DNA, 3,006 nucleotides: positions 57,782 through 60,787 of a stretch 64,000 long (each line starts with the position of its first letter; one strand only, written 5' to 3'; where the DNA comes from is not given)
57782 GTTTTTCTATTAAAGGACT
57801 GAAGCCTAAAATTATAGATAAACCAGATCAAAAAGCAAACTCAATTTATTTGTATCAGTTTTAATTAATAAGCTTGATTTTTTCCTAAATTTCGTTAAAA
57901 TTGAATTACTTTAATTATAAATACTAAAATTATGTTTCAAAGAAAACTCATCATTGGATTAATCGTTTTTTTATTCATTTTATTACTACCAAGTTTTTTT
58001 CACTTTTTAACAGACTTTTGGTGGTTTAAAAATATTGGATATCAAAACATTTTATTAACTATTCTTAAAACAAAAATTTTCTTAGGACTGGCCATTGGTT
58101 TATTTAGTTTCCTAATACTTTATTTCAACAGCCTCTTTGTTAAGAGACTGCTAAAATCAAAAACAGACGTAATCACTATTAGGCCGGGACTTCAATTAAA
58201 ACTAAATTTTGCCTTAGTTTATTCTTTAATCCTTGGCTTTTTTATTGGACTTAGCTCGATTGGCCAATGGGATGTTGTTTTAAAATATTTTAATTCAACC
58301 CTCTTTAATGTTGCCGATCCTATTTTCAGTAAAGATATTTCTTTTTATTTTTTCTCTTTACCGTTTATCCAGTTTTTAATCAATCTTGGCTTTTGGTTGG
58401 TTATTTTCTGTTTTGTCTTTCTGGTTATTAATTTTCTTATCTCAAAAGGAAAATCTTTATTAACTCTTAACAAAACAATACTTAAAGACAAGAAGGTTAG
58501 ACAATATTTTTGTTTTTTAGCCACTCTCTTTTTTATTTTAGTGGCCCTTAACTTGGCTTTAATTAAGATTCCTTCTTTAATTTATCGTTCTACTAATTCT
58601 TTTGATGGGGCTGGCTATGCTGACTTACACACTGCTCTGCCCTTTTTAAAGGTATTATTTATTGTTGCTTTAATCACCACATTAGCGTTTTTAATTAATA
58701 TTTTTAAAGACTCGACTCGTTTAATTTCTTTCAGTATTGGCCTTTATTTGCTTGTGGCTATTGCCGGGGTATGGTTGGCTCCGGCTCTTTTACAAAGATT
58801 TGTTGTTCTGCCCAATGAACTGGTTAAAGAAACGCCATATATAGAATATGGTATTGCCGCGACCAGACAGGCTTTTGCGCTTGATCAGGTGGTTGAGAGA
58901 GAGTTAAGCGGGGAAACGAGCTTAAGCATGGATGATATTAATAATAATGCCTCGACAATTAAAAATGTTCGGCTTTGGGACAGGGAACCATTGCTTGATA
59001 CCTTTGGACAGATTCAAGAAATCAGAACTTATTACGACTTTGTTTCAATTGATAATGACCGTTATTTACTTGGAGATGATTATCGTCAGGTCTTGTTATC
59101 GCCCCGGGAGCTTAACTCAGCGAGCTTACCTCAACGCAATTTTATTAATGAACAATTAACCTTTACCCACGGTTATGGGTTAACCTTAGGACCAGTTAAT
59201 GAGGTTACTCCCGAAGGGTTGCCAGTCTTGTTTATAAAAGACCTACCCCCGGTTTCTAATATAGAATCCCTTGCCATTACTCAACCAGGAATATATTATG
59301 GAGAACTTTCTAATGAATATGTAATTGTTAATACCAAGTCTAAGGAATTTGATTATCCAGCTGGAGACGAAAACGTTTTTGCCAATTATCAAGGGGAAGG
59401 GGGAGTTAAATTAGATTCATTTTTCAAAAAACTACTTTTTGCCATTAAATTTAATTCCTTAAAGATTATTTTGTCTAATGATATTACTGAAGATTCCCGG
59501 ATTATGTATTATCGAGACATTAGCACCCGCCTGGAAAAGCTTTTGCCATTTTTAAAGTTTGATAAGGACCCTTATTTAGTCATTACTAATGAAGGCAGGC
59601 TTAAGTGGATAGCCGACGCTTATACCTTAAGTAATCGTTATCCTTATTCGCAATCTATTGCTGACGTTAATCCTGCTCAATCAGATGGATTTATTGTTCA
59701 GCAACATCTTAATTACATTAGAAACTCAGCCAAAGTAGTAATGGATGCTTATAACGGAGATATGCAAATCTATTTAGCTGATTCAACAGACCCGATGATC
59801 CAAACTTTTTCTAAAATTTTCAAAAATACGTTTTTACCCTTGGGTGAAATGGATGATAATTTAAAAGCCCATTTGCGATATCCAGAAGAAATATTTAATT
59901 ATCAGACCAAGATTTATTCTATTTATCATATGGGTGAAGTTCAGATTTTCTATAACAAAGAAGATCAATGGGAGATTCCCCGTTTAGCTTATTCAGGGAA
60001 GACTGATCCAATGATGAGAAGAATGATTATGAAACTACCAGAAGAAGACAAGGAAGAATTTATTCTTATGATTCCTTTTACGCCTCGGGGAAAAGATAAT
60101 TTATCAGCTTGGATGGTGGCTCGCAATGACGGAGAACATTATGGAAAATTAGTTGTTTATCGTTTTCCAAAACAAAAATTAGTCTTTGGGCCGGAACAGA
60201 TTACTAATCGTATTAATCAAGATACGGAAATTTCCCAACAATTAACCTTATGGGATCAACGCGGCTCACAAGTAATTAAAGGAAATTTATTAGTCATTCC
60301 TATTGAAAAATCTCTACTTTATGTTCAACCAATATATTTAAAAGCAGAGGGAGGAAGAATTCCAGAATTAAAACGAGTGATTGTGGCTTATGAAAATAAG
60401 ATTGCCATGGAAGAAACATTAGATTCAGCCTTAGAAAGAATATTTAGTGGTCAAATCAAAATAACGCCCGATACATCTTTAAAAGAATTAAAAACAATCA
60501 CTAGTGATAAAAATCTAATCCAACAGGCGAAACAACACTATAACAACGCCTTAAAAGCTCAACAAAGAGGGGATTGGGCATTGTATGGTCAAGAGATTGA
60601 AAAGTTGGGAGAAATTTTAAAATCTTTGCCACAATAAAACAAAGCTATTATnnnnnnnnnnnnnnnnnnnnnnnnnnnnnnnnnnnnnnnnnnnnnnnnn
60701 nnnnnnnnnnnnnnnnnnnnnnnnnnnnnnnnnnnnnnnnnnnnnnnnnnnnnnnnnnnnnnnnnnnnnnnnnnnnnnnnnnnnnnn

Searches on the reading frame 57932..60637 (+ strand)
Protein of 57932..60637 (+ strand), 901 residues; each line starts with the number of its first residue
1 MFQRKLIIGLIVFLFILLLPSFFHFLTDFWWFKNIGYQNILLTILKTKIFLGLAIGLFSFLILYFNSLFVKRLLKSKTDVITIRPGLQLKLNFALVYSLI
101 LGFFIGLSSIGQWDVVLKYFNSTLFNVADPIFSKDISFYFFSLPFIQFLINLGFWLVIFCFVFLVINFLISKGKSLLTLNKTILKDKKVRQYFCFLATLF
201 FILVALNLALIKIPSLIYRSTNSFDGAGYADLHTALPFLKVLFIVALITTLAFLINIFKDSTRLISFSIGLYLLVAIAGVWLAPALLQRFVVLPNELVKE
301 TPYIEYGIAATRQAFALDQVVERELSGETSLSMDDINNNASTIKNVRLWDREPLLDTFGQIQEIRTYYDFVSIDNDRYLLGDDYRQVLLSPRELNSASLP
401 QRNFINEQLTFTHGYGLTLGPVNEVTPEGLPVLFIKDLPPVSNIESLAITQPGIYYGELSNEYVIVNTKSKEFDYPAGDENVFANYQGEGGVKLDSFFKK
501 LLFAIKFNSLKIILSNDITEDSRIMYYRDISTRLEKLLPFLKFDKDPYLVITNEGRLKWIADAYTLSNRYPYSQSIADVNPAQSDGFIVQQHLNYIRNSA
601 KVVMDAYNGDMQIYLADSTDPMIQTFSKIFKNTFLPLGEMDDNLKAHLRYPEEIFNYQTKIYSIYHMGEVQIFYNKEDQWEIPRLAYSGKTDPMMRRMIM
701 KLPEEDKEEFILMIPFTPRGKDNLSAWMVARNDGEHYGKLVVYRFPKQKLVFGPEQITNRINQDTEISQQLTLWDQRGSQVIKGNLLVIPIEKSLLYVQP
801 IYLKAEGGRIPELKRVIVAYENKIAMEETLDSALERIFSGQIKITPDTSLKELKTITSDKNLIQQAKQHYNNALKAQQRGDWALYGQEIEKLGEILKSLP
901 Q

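Call 17: search_protein_families(library=ncbifam, proteins=[window:57932-60637:+], max_evalue=0.00001)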
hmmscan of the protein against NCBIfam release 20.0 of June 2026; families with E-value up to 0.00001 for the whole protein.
window:57932-60637:+ (901 aa): 3 families
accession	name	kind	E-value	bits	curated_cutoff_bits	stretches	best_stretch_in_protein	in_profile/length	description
NF000825.0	PRK00068.1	subfamily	8.2e-245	815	995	1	6-899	18-969/973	hypothetical protein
NF002707.0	PRK02509.1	equivalog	3.6e-243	809.6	949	1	96-844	197-969/983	hypothetical protein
NF009097.0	PRK12438.1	subfamily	8.8e-132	441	1254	1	6-840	20-898/991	hypothetical protein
